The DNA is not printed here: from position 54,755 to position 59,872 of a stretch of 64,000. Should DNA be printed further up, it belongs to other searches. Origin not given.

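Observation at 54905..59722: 1606-aa protein with 12 isopeptide-type pilin domains but no signal peptide or sortase signal, carried as element cargo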

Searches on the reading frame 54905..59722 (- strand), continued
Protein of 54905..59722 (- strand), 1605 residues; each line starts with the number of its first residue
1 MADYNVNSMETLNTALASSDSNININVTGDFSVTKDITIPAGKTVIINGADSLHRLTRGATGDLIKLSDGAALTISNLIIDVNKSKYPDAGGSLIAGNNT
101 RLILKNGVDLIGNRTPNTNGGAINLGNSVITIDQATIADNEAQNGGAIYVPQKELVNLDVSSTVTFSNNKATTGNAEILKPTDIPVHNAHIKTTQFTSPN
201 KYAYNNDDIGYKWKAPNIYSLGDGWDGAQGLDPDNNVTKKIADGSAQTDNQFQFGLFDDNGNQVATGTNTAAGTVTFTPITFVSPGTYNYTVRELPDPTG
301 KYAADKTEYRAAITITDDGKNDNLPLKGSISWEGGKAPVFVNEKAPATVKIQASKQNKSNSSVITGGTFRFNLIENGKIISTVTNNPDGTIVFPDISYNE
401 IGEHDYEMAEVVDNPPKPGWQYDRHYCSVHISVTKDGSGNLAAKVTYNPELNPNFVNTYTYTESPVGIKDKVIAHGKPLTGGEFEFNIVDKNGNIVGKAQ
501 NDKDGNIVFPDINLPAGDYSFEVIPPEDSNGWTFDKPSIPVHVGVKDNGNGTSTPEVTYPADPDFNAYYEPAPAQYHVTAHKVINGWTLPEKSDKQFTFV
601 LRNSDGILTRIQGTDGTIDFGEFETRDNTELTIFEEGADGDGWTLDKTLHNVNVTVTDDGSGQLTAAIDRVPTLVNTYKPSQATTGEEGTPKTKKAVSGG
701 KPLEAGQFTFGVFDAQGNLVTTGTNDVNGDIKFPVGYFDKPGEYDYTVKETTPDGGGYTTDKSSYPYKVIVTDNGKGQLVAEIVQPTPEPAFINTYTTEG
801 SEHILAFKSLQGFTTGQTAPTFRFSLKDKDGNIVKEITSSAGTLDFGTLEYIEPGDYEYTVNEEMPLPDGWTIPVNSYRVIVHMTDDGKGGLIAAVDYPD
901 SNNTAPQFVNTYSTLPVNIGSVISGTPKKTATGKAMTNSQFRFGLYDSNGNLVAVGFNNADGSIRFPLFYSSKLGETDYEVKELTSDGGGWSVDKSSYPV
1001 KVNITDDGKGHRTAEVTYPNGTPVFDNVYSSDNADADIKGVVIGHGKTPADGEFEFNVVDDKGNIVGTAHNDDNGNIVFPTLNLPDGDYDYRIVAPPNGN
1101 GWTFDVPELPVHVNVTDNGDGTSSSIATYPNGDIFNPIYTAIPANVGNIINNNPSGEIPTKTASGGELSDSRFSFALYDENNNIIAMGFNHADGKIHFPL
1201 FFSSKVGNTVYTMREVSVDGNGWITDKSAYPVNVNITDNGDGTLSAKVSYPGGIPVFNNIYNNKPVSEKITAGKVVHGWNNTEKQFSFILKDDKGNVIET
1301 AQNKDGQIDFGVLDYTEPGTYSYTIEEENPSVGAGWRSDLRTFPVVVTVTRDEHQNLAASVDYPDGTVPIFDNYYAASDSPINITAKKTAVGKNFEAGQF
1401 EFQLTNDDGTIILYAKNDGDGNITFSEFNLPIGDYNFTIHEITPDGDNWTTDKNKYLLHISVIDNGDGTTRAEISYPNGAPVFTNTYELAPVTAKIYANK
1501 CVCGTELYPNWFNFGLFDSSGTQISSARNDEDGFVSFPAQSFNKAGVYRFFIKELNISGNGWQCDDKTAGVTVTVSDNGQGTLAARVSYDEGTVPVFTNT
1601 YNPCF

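Call 10: find_homologous_proteins(query=window:54905-59722:-, max_evalue=1e-10)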
Query window:54905-59722:- (1605 aa): 4068 proteins with E <= 1e-10 among 8000 candidates; the best 120 are listed.
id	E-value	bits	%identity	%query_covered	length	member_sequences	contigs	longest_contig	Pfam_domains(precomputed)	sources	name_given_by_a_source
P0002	0.0e+0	3677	100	100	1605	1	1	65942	PF12892.14,PF24306.2,PF17802.8,PF07411.18,PF19077.7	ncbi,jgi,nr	ncbi:MAG: hypothetical protein LBL98_02525 [Ruminococcus sp.]|jgi:pilin isopeptide linkage protein|n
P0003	0.0e+0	2546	67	97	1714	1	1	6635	PF12892.14,PF11974.15,PF02415.24,PF17802.8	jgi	jgi:pilin isopeptide linkage protein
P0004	0.0e+0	2161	69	79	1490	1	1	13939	PF12892.14,PF11974.15,PF02415.24,PF17802.8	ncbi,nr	ncbi:MAG: hypothetical protein LBM87_00695, partial [Ruminococcus sp.]|nr:hypothetical protein [Rumi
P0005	0.0e+0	1739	56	85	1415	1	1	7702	PF12892.14,PF11974.15,PF17802.8,PF13860.13,PF07411.18,PF18705.8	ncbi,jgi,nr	ncbi:MAG: hypothetical protein LBM74_04985 [Oscillospiraceae bacterium]|jgi:pilin isopeptide linkage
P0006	0.0e+0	1613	49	94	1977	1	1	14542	PF12892.14,PF11974.15,PF17802.8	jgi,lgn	jgi:pilin isopeptide linkage protein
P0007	0.0e+0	1523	54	79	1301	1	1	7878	PF12892.14,PF11974.15,PF17961.8,PF13860.13,PF07411.18,PF18705.8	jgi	jgi:pilin isopeptide linkage protein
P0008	0.0e+0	1369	52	71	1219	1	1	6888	PF12892.14,PF11974.15,PF17802.8,PF17961.8,PF07411.18,PF18705.8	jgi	jgi:pilin isopeptide linkage protein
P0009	0.0e+0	1323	48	57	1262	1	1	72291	PF12892.14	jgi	jgi:pilin isopeptide linkage protein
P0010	0.0e+0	1149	51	67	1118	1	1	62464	PF12892.14,PF11974.15,PF17802.8,PF07411.18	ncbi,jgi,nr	ncbi:MAG: hypothetical protein LBM41_03600 [Ruminococcus sp.]|jgi:pilin isopeptide linkage protein|n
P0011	0.0e+0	1038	29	85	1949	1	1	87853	PF12892.14,PF24306.2,PF17802.8,PF17961.8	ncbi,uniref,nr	ncbi:Spy0128 family protein [Streptococcus sp. HF-100]|uniref:Spy0128 family protein n=1 Tax=Strepto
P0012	9.1e-268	910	29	85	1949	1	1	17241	PF12892.14,PF24306.2,PF17802.8,PF17961.8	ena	-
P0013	3.2e-256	872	33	95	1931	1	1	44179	PF12892.14,PF09479.17,PF02415.24,PF17802.8,PF05048.20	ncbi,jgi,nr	ncbi:MAG: InlB B-repeat-containing protein [Oscillospiraceae bacterium]|jgi:pilin isopeptide linkage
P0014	1.1e-251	857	28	82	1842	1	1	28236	PF12892.14,PF24306.2,PF11974.15,PF17802.8,PF17961.8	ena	-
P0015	1.3e-242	827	28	82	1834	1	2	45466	PF12892.14,PF24306.2,PF11974.15,PF17802.8,PF17961.8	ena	-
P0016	7.0e-242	824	28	82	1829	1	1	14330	PF12892.14,PF24306.2,PF11974.15,PF17802.8,PF17961.8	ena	-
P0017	3.0e-227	776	30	85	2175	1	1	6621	PF12892.14,PF24306.2,PF17802.8,PF17961.8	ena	-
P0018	6.7e-216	738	31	85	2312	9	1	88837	PF12892.14,PF24306.2,PF11974.15,PF17802.8,PF17961.8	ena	-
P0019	3.1e-212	726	29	85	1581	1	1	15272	PF12892.14,PF24306.2,PF17802.8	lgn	-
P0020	6.0e-200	685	29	88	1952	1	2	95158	PF12892.14,PF24306.2,PF17802.8,PF17961.8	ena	-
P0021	3.8e-196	673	29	85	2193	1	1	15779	PF12892.14,PF24306.2,PF11974.15,PF17802.8,PF17961.8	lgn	-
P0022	2.1e-195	670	29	85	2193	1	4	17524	PF12892.14,PF24306.2,PF11974.15,PF17802.8,PF17961.8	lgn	-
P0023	4.5e-195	669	29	85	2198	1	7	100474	PF12892.14,PF24306.2,PF11974.15,PF17802.8,PF17961.8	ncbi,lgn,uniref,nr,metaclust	ncbi:hypothetical protein HMPREF9459_01753 [Streptococcus anginosus 1_2_62CV]|uniref:Spy0128 family 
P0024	7.9e-193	662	29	85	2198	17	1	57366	PF12892.14,PF24306.2,PF11974.15,PF17802.8,PF17961.8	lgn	-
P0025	3.9e-189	649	29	85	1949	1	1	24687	PF12892.14,PF24306.2,PF17802.8,PF17961.8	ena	-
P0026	8.9e-188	645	29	85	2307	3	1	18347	PF12892.14,PF00799.27,PF24306.2,PF11974.15,PF17802.8,PF17961.8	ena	-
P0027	1.7e-186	641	29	85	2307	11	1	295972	PF12892.14,PF24306.2,PF06632.18,PF11974.15,PF17802.8,PF17961.8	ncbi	-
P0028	4.7e-184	633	29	85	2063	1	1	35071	PF12892.14,PF24306.2,PF17802.8,PF17961.8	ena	-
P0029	1.1e-182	628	30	85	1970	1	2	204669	PF12892.14,PF24306.2,PF06632.18,PF17802.8,PF17961.8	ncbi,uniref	ncbi:Spy0128 family protein [Streptococcus anginosus]|uniref:Spy0128 family protein n=1 Tax=Streptoc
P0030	1.9e-182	627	30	85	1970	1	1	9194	PF12892.14,PF24306.2,PF06632.18,PF17802.8,PF17961.8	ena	-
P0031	7.4e-180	619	29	85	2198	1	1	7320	PF12892.14,PF24306.2,PF11974.15,PF17802.8,PF17961.8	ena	-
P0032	7.4e-180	619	29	85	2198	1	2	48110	PF12892.14,PF24306.2,PF11974.15,PF17802.8,PF17961.8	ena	-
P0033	3.1e-176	607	29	88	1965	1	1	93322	PF12892.14,PF24306.2,PF17802.8,PF17961.8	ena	-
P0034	3.6e-176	606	30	77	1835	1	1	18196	PF12892.14,PF24306.2,PF11974.15,PF17802.8,PF17961.8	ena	-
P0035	1.4e-174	601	29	85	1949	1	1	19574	PF12892.14,PF24306.2,PF17802.8,PF17961.8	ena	-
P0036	2.0e-174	601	30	85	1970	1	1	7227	PF12892.14,PF24306.2,PF06632.18,PF17802.8,PF17961.8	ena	-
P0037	3.9e-173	596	29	85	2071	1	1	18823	PF12892.14,PF24306.2,PF11974.15,PF17802.8,PF17961.8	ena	-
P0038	1.6e-172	594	29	85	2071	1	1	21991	PF12892.14,PF24306.2,PF11974.15,PF17802.8,PF17961.8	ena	-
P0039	2.2e-172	594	36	57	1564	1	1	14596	PF12892.14,PF24306.2,PF09479.17,PF17802.8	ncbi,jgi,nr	ncbi:MAG: InlB B-repeat-containing protein [Oscillospiraceae bacterium]|jgi:pilin isopeptide linkage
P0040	1.1e-171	591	30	85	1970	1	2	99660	PF12892.14,PF24306.2,PF06632.18,PF17802.8,PF17961.8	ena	-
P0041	7.4e-171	589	29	78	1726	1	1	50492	PF12892.14,PF24306.2,PF06632.18,PF17802.8,PF17961.8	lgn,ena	-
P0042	5.7e-168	579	30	85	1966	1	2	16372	PF12892.14,PF24306.2,PF06632.18,PF17802.8,PF17961.8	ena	-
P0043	5.7e-168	579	30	85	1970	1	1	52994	PF12892.14,PF24306.2,PF06632.18,PF17802.8,PF17961.8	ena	-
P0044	4.3e-166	573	29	85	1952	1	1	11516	PF12892.14,PF24306.2,PF17802.8,PF17961.8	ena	-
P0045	6.6e-166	572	29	82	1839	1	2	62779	PF12892.14,PF24306.2,PF17802.8,PF17961.8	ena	-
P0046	1.1e-165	572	29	85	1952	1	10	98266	PF12892.14,PF24306.2,PF11974.15,PF17802.8,PF17961.8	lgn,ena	-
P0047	1.9e-164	568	29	85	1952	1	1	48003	PF12892.14,PF24306.2,PF11974.15,PF17802.8,PF17961.8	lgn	-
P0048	1.6e-161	558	29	85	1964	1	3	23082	PF12892.14,PF24306.2,PF17802.8,PF17961.8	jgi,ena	-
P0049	1.6e-161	558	29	85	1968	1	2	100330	PF12892.14,PF24306.2,PF17802.8,PF17961.8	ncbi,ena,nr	ncbi:MAG: FctA domain-containing protein [Streptococcus anginosus]|nr:FctA domain-containing protein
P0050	2.3e-161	557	29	85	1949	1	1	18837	PF12892.14,PF24306.2,PF17802.8,PF17961.8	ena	-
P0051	2.3e-161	557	29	85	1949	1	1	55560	PF12892.14,PF24306.2,PF17802.8,PF17961.8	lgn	-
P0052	5.5e-161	556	29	88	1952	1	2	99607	PF12892.14,PF24306.2,PF17802.8,PF17961.8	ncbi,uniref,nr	ncbi:Spy0128 family protein [Streptococcus anginosus]|uniref:Spy0128 family protein n=1 Tax=Streptoc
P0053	6.1e-161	556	30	85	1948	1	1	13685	PF12892.14,PF24306.2,PF17802.8,PF17961.8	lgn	-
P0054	6.2e-161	556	30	85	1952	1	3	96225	PF12892.14,PF24306.2,PF17802.8,PF17961.8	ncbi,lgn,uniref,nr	ncbi:Spy0128 family protein [Streptococcus anginosus]|uniref:Spy0128 family protein n=1 Tax=Streptoc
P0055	7.1e-161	556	29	85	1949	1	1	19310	PF12892.14,PF24306.2,PF17802.8,PF17961.8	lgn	-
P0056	7.4e-161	556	30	88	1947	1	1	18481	PF12892.14,PF24306.2,PF17802.8,PF17961.8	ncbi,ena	-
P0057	1.2e-160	555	29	85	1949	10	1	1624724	PF12892.14,PF24306.2,PF17802.8,PF17961.8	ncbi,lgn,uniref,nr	ncbi:Spy0128 family protein [Streptococcus anginosus]|uniref:FctA domain-containing protein n=3 Tax=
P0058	2.3e-159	551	30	85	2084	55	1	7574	PF12892.14,PF24306.2,PF17802.8,PF17961.8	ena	-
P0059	1.6e-158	548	29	78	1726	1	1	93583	PF12892.14,PF24306.2,PF17802.8,PF17961.8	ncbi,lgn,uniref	ncbi:Spy0128 family protein [Streptococcus anginosus]|uniref:Spy0128 family protein n=1 Tax=Streptoc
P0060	2.0e-158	548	29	78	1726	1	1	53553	PF12892.14,PF24306.2,PF17802.8,PF17961.8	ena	-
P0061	3.4e-158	547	29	88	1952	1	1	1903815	PF12892.14,PF24306.2,PF17802.8,PF17961.8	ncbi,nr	ncbi:Spy0128 family protein [Streptococcus periodonticum]|nr:FctA domain-containing protein [Strepto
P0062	3.5e-158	547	29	88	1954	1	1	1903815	PF12892.14,PF24306.2,PF17802.8,PF17961.8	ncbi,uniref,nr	ncbi:LPXTG cell wall anchor domain-containing protein [Streptococcus periodonticum]|uniref:LPXTG cel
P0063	9.4e-158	545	30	85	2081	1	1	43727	PF12892.14,PF24306.2,PF17802.8,PF17961.8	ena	-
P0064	1.3e-149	518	29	77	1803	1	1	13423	PF12892.14,PF24306.2,PF11974.15,PF17802.8,PF17961.8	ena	-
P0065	1.1e-148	515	29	85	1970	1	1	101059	PF12892.14,PF24306.2,PF06632.18,PF17802.8,PF17961.8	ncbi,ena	-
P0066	1.1e-148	515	29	85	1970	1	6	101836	PF12892.14,PF24306.2,PF06632.18,PF17802.8,PF17961.8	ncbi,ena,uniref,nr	ncbi:FctA domain-containing protein [Streptococcus sp. IsoGale021]|uniref:Spy0128 family protein n=1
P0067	4.9e-148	513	29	78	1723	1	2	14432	PF12892.14,PF24306.2,PF17802.8,PF17961.8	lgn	-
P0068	5.0e-148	513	29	78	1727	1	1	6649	PF12892.14,PF24306.2,PF17802.8,PF17961.8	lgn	-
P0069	6.1e-148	513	29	85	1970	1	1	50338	PF12892.14,PF24306.2,PF17802.8,PF17961.8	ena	-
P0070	8.8e-148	512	29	74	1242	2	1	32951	PF12892.14,PF24306.2,PF06632.18,PF17802.8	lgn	-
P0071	3.4e-147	510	29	79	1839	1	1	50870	PF12892.14,PF24306.2,PF17802.8,PF17961.8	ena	-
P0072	7.1e-147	509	30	70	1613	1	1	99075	PF12892.14,PF24306.2,PF17802.8,PF17961.8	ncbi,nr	ncbi:MAG: FctA domain-containing protein [Streptococcus anginosus]|nr:FctA domain-containing protein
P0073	1.3e-144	502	29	78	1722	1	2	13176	PF12892.14,PF24306.2,PF17802.8,PF17961.8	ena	-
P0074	1.3e-144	502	29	78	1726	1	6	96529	PF12892.14,PF24306.2,PF17802.8,PF17961.8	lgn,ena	-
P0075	1.3e-144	502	29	78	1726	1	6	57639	PF12892.14,PF24306.2,PF17802.8,PF17961.8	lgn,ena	-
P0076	1.3e-144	502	29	78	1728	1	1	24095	PF12892.14,PF24306.2,PF17802.8,PF17961.8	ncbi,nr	ncbi:MAG TPA: hypothetical protein DDY64_00615 [Streptococcus sp.]|nr:hypothetical protein [Streptoc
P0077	2.3e-141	491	30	70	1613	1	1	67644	PF12892.14,PF24306.2,PF17802.8,PF17961.8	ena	-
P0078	1.0e-137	479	29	78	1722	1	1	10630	PF12892.14,PF24306.2,PF06632.18,PF17802.8,PF17961.8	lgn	-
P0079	4.9e-135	470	29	78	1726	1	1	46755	PF12892.14,PF24306.2,PF17802.8,PF17961.8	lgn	-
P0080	1.4e-134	468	29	78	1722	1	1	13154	PF12892.14,PF24306.2,PF17802.8,PF17961.8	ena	-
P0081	2.3e-133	464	29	78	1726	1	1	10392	PF12892.14,PF24306.2,PF17802.8,PF17961.8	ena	-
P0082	6.8e-132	460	30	70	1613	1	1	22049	PF12892.14,PF24306.2,PF17802.8,PF17961.8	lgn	-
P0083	1.0e-131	459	30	70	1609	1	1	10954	PF12892.14,PF24306.2,PF17802.8,PF17961.8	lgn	-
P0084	1.0e-131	459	30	70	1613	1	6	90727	PF12892.14,PF24306.2,PF17802.8,PF17961.8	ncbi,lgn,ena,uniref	ncbi:Spy0128 family protein [Streptococcus anginosus]|uniref:Spy0128 family protein n=1 Tax=Streptoc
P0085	1.7e-131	458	30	70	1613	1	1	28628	PF12892.14,PF24306.2,PF17802.8,PF17961.8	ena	-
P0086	2.2e-128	448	27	76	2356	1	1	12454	PF12892.14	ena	-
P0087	4.5e-128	447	27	76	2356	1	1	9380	PF12892.14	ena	-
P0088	2.1e-127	445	29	70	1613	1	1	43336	PF12892.14,PF24306.2,PF17802.8,PF17961.8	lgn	-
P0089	2.4e-120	421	29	70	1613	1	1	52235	PF12892.14,PF24306.2,PF17802.8,PF17961.8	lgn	-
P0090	3.1e-117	411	29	70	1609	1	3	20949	PF12892.14,PF24306.2,PF17802.8,PF17961.8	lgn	-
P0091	3.1e-117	411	29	70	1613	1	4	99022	PF12892.14,PF24306.2,PF17802.8,PF17961.8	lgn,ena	-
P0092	1.1e-116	409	27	72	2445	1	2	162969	PF12892.14,PF00092.35,PF13519.13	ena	-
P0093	1.5e-116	409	29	71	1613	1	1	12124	PF12892.14,PF24306.2,PF17802.8,PF17961.8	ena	-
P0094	1.0e-115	406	26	85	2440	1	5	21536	PF12892.14,PF00092.35,PF13519.13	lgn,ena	-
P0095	2.4e-115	405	25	88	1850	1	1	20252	PF12892.14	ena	-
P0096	1.2e-114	402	27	72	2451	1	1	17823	PF12892.14,PF00092.35,PF13519.13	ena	-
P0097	1.3e-114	402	27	72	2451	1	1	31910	PF12892.14,PF00092.35,PF13519.13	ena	-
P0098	2.1e-114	402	27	72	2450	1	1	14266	PF12892.14,PF00092.35,PF13519.13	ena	-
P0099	2.2e-114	402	27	72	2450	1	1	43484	PF12892.14,PF00092.35,PF13519.13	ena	-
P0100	2.5e-114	401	27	72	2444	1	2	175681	PF12892.14,PF00092.35,PF13519.13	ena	-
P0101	4.5e-113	397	25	84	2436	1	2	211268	PF12892.14,PF00092.35,PF13519.13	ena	-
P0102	1.6e-111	392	26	85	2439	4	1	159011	PF12892.14,PF00092.35,PF13519.13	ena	-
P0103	3.4e-111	391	26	85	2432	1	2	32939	PF12892.14,PF00092.35,PF13519.13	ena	-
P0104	5.1e-111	390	27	72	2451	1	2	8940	PF12892.14,PF00092.35,PF13519.13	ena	-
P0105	8.4e-110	386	26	85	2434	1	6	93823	PF12892.14,PF00092.35,PF13519.13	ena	-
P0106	1.8e-109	385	26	85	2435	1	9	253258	PF12892.14,PF00092.35,PF13519.13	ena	-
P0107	1.8e-109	385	30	42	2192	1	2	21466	PF12892.14,PF00092.35,PF13519.13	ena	-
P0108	1.8e-109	385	26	85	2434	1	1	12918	PF12892.14,PF00092.35,PF13519.13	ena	-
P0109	1.9e-109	385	26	85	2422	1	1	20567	PF12892.14,PF00092.35,PF13519.13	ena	-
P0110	3.9e-109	384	26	85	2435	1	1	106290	PF12892.14,PF00092.35,PF13519.13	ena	-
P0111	5.0e-109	384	30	54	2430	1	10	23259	PF12892.14,PF00092.35,PF13519.13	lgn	-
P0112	5.8e-109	384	26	72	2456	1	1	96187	PF12892.14,PF00092.35,PF13519.13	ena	-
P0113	7.1e-109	383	26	85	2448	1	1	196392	PF12892.14,PF00092.35,PF13519.13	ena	-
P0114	7.2e-109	383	26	85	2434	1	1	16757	PF12892.14,PF00092.35,PF13519.13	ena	-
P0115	8.8e-109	383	30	54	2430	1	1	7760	PF12892.14,PF00092.35,PF13519.13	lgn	-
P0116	9.4e-109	383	26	85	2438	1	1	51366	PF12892.14,PF00092.35,PF13519.13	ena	-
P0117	1.6e-108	382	26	85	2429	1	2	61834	PF12892.14,PF00092.35,PF13519.13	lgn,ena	-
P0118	1.8e-108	382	26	85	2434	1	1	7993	PF12892.14,PF00092.35,PF13519.13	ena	-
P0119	2.5e-108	382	26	72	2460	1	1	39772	PF12892.14,PF00092.35,PF13519.13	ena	-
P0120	3.5e-108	381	26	85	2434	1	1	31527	PF12892.14,PF00092.35,PF13519.13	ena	-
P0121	5.8e-108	380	27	85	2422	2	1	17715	PF12892.14,PF00092.35,PF13519.13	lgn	-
